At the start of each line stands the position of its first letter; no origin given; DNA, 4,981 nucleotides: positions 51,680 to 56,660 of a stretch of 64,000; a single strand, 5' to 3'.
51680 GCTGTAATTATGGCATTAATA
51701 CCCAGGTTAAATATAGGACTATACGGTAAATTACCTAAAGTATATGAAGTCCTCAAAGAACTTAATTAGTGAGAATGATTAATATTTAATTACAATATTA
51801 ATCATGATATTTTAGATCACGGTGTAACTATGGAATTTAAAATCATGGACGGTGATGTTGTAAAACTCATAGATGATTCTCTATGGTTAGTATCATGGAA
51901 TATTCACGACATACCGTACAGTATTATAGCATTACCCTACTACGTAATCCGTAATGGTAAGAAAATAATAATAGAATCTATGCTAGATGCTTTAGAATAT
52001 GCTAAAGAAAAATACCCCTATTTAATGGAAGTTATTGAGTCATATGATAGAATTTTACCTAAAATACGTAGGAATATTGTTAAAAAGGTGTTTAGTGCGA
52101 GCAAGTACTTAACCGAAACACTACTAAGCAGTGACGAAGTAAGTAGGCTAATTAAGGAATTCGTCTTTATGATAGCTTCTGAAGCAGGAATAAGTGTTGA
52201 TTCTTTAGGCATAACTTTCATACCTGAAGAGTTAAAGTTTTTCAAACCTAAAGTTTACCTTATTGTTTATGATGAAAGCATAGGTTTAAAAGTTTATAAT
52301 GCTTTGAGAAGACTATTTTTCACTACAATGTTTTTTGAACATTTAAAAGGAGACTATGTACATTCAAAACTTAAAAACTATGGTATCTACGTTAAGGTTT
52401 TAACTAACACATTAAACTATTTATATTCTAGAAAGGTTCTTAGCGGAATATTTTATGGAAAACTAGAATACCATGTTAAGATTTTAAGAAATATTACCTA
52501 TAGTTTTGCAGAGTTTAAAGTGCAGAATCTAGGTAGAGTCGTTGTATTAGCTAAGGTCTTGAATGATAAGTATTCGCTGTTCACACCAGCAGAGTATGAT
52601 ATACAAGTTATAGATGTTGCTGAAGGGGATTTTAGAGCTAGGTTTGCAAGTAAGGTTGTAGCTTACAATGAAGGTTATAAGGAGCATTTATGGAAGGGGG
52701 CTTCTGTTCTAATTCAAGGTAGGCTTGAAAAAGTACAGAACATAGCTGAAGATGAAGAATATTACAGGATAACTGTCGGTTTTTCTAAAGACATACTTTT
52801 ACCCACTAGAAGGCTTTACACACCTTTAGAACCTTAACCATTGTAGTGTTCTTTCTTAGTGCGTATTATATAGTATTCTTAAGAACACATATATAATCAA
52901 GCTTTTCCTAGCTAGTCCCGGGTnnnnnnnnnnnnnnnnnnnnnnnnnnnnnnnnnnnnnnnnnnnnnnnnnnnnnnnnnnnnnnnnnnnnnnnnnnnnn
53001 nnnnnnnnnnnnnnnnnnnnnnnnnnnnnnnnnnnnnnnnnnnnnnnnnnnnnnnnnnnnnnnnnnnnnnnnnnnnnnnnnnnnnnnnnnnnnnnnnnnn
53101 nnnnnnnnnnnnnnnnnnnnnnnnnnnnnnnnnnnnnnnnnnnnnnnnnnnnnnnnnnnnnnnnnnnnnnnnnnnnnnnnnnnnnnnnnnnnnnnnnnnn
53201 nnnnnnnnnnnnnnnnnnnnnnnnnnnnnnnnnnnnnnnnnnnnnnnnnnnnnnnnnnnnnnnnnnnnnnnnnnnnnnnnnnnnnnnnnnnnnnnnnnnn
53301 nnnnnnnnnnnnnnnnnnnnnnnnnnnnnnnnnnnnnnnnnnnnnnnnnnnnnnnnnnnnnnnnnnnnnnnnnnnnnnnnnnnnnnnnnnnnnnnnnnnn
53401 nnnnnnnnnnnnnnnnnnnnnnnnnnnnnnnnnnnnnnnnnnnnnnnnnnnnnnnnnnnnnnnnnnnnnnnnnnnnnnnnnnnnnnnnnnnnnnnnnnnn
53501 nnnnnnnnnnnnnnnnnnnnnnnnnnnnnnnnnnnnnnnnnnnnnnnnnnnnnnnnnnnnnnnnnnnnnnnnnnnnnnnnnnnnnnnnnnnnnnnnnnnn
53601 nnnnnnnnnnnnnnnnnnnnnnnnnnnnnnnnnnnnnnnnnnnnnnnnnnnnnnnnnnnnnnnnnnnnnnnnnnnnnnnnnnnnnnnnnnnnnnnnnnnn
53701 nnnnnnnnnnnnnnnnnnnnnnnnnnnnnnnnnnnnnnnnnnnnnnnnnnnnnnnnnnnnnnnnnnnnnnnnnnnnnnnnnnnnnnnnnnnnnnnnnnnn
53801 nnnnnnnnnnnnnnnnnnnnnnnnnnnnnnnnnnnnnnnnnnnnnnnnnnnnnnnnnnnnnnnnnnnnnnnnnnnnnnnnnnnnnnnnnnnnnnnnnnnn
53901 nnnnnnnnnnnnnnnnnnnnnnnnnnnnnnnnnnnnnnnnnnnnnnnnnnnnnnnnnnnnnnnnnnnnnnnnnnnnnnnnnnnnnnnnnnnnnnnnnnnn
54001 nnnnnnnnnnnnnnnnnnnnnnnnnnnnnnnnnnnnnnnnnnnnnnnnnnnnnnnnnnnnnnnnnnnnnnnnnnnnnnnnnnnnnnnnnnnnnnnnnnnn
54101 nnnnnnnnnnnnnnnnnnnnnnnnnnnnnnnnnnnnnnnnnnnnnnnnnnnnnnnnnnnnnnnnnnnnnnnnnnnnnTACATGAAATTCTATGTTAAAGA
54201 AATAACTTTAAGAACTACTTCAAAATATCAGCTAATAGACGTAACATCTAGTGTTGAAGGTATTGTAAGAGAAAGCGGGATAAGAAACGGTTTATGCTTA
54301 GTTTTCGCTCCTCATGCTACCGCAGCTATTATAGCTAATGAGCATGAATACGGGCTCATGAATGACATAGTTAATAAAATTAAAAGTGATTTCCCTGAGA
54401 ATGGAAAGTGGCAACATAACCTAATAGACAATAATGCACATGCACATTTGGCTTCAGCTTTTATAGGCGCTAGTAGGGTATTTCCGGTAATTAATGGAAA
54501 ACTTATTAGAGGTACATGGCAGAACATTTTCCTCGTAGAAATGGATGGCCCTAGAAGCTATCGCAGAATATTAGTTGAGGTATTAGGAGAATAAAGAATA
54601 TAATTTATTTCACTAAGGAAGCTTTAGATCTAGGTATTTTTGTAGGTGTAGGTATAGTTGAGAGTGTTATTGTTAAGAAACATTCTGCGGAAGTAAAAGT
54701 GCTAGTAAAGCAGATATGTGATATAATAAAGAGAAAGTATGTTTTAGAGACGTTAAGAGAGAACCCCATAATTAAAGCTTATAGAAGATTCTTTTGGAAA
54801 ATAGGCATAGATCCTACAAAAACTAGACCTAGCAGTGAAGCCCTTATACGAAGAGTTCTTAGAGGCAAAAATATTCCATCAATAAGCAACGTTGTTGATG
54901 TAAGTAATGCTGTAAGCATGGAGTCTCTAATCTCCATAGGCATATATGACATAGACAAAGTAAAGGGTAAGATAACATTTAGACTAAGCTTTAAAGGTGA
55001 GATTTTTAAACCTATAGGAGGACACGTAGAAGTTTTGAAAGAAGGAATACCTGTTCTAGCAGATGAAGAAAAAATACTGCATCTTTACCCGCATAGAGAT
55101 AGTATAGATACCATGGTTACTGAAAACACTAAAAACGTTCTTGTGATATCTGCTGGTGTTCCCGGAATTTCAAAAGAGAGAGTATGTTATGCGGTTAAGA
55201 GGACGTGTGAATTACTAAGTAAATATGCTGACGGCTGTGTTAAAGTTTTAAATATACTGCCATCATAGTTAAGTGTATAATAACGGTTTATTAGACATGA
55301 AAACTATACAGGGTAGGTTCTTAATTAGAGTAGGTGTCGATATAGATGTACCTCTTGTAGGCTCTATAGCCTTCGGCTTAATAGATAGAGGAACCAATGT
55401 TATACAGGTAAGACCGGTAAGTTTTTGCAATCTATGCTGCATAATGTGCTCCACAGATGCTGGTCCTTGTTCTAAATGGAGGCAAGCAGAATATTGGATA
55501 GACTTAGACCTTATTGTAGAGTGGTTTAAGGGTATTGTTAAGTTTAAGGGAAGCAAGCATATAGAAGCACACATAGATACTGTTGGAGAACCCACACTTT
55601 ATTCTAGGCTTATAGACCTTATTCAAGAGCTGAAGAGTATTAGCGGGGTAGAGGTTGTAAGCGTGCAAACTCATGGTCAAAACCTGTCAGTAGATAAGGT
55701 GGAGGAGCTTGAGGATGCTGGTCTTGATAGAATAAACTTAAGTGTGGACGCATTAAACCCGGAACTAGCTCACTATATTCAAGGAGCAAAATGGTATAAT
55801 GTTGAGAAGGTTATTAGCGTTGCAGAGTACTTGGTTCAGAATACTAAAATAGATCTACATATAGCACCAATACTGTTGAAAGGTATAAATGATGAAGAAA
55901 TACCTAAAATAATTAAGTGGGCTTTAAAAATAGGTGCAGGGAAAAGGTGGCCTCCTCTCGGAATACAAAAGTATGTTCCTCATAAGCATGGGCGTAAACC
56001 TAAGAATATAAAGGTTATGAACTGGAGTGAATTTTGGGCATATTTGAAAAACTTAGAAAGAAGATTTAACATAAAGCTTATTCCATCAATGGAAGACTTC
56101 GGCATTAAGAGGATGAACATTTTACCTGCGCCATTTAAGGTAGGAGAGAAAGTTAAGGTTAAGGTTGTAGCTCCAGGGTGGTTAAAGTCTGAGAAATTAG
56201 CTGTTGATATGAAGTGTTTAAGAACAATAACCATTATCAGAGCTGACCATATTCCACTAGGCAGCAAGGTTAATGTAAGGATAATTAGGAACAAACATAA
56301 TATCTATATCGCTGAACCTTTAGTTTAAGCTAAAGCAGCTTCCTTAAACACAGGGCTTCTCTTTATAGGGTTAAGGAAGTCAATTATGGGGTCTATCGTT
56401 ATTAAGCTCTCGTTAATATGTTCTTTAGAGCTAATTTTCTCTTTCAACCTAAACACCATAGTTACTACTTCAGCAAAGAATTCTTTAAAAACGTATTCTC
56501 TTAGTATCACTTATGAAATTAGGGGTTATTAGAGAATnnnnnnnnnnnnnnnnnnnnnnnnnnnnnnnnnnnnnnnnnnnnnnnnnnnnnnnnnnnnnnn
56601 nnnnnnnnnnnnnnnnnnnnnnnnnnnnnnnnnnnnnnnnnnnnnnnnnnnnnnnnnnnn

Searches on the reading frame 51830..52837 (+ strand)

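Call 3: search_protein_families(library=pfam, proteins=[window:51830-52837:+], max_evalue=1)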
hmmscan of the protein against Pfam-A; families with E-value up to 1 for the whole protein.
window:51830-52837:+ (335 aa): 2 families
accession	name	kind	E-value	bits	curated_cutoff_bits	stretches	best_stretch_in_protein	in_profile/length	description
PF10151.14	TMEM214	-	0.078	11.9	27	1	41-128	561-629/660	TMEM214, C-terminal, caspase 4 activator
PF02923.21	BamHI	-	0.11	12.7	22.8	1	9-77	88-154/157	Restriction endonuclease BamHI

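Call 4: search_protein_families(library=ncbifam, proteins=[window:51830-52837:+], max_evalue=1)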
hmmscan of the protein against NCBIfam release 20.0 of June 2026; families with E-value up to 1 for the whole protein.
window:51830-52837:+ (335 aa): 1 family
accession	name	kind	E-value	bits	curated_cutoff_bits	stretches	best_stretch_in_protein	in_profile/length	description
TIGR02322.1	phosphon_PhnN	equivalog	0.025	14.3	156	1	13-68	60-115/179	phosphonate metabolism protein/1,5-bisphosphokinase (PRPP-forming) PhnN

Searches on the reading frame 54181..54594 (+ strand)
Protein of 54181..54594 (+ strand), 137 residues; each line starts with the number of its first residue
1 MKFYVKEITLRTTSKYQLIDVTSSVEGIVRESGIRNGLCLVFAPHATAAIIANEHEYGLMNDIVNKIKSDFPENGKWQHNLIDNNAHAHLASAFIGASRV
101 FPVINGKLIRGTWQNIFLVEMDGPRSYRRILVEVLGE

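Call 3: search_protein_families(library=pfam, proteins=[window:54181-54594:+], max_evalue=1)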
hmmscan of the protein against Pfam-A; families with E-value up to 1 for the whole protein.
window:54181-54594:+ (137 aa): 1 family
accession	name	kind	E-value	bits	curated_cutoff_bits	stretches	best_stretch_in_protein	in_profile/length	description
PF01894.22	UPF0047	-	7.6e-36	123.3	27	1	20-134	1-117/117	Uncharacterised protein family UPF0047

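Call 4: search_protein_families(library=ncbifam, proteins=[window:54181-54594:+], max_evalue=1)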
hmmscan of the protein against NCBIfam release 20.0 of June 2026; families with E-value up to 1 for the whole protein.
window:54181-54594:+ (137 aa): 1 family
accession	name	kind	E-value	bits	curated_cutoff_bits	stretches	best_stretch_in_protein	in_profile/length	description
TIGR00149.1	TIGR00149_YjbQ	hypoth_equivalog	1.3e-39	135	67.75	1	7-137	2-132/132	secondary thiamine-phosphate synthase enzyme YjbQ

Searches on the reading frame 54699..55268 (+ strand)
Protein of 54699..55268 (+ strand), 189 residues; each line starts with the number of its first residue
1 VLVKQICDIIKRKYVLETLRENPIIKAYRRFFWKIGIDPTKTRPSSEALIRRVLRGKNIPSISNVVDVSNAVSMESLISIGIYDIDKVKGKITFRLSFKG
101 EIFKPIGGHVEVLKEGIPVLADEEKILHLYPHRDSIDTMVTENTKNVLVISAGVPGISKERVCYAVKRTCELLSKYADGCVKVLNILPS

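Call 3: search_protein_families(library=pfam, proteins=[window:54699-55268:+], max_evalue=1)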
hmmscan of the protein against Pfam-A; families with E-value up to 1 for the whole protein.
window:54699-55268:+ (189 aa): 2 families
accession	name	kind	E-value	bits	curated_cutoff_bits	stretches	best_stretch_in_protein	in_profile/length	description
PF03483.22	B3_4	-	1.2e-35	123.1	29.3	1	27-177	1-173/174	B3/4 domain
PF21524.3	SAMD1_WH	-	0.16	12.5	24.5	0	41-80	14-53/63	SAM domain-containing protein 1, WH domain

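Call 4: search_protein_families(library=ncbifam, proteins=[window:54699-55268:+], max_evalue=1)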
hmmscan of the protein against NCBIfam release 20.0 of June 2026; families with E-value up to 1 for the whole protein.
window:54699-55268:+ (189 aa): 2 families
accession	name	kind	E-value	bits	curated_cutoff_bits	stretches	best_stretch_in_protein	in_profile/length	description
TIGR00472.1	pheT_bact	equivalog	1.5e-12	46.6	402.65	1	32-152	220-339/798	phenylalanine--tRNA ligase subunit beta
TIGR00471.1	pheT_arch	equivalog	0.022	13.2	282.65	0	75-112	133-171/551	phenylalanine--tRNA ligase subunit beta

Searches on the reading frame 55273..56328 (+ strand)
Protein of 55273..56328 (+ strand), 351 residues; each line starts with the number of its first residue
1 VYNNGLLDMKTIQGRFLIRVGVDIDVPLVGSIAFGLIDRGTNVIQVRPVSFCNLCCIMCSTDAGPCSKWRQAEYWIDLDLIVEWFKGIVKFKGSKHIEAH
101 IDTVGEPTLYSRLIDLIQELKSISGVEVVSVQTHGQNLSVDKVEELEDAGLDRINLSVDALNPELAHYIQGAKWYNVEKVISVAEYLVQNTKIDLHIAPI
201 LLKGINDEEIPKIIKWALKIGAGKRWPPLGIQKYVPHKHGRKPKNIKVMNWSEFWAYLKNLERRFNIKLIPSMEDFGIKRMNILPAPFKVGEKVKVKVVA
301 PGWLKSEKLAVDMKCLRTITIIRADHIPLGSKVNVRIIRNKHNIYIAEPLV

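Call 3: search_protein_families(library=pfam, proteins=[window:55273-56328:+], max_evalue=1)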
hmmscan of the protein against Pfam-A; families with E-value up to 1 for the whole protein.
window:55273-56328:+ (351 aa): 2 families
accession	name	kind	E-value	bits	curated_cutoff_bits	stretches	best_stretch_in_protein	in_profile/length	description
PF04055.27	Radical_SAM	-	3.3e-22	79.8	29.5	1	48-217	3-166/166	Radical SAM superfamily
PF19238.5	Radical_SAM_2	-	0.0065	16.6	26.7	1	137-209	63-132/151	Radical SAM-like domain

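Call 4: search_protein_families(library=ncbifam, proteins=[window:55273-56328:+], max_evalue=1)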
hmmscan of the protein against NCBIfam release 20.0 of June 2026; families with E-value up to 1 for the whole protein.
window:55273-56328:+ (351 aa): 41 families (the best 25 are shown)
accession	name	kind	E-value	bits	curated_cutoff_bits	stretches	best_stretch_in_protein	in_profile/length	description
TIGR02666.1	moaA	equivalog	1.2e-21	77.1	284.05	1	50-219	18-182/336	GTP 3',8-cyclase MoaA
NF001199.0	PRK00164.2-1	equivalog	4.4e-19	68.8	231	1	50-221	20-179/308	GTP 3',8-cyclase MoaA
TIGR02668.1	moaA_archaeal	equivalog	6.3e-17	61.5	325.25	1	50-219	18-175/303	GTP 3',8-cyclase MoaA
TIGR04311.1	rSAM_Geo_metal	subfamily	1.6e-16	60.4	400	1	44-222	5-179/423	radical SAM/SPASM family putative metalloenzyme maturase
NF045646.2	rSAM_Se_TrsS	equivalog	1.2e-14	53.8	490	1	50-220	94-254/441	radical SAM (seleno)protein TrsS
NF045702.1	rSAM_GDGT_ether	equivalog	4.7e-13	48.6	450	1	51-219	95-255/486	tetraether lipid synthase Tes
TIGR04317.1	W_rSAM_matur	equivalog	1.2e-12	47.6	380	1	46-222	8-176/349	tungsten cofactor oxidoreductase radical SAM maturase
TIGR02109.1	PQQ_syn_pqqE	equivalog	1.6e-09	37.2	381.35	1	82-223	40-175/358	pyrroloquinoline quinone biosynthesis protein PqqE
TIGR03278.1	methan_mark_10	equivalog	5.6e-09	35.3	350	1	61-221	39-196/404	methyl coenzyme M reductase-arginine methyltransferase Mmp10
NF053743.1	LipS2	equivalog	8.2e-07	28.7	270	1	101-219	80-192/292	LipS2 family lipoyl synthase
NF045703.1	rSAM_Tes_intein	exception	1.4e-06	26.5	1700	1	103-238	650-782/1040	tetraether lipid synthase Tes, intein-containing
TIGR04053.2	TIGR04053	equivalog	1.7e-06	27.5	395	1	52-267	18-219/366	TIGR04053 family radical SAM/SPASM domain-containing protein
NF038283.1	viperin_w_prok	equivalog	2e-06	27.2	180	1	50-261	10-213/281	viperin family antiviral radical SAM protein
NF050035.1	rSAM_WgK_link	exception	5e-06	25.7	650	1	45-173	12-131/367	radical SAM/SPASM peptide maturase WgkB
NF038332.1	rSAM_rare_HxsC4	exception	9.4e-06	25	500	1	43-165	15-129/335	radical SAM protein HxsC4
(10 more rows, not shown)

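Call 28: search_protein_families(library=padloc, proteins=[window:55273-56328:+], max_evalue=1)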
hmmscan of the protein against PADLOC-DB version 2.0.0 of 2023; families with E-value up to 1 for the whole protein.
window:55273-56328:+ (351 aa): 2 families
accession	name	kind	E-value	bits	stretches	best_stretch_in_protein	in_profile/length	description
PDLC02903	pVip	-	2.1e-08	31.9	1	49-213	7-157/257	Viperins not associated with kinases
PDLC02904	pVip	-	3.6e-07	28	1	52-215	13-163/262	Viperins associated with kinases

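Call 71: search_solved_structures(query=window:55273-56328:+, max_evalue=0.001)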
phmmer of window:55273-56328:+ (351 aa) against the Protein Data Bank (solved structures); distinct sequences matched with E-value up to 0.001: 4.
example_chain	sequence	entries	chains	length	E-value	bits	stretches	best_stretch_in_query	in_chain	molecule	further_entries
2fb2_A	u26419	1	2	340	2.7e-08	36.2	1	103-215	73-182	Molybdenum cofactor biosynthesis protein A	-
1tv7_A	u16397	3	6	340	2.8e-08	36.1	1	102-215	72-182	Molybdenum cofactor biosynthesis protein A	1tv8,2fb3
7tol_A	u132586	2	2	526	7.6e-06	28.1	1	46-219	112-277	glycerol dibiphytanyl glycerol tetraether - macrocyclic archaeol synthase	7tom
6c8v_A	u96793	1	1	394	3e-05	26.2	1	35-224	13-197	Coenzyme PQQ synthesis protein E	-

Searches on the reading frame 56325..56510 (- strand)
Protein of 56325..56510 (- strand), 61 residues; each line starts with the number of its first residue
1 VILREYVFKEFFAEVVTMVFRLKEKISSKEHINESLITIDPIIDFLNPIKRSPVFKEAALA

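Call 76: search_protein_families(library=pfam, proteins=[window:56325-56510:-], max_evalue=0.01)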
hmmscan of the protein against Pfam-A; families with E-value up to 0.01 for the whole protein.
window:56325-56510:- (61 aa): 0 families
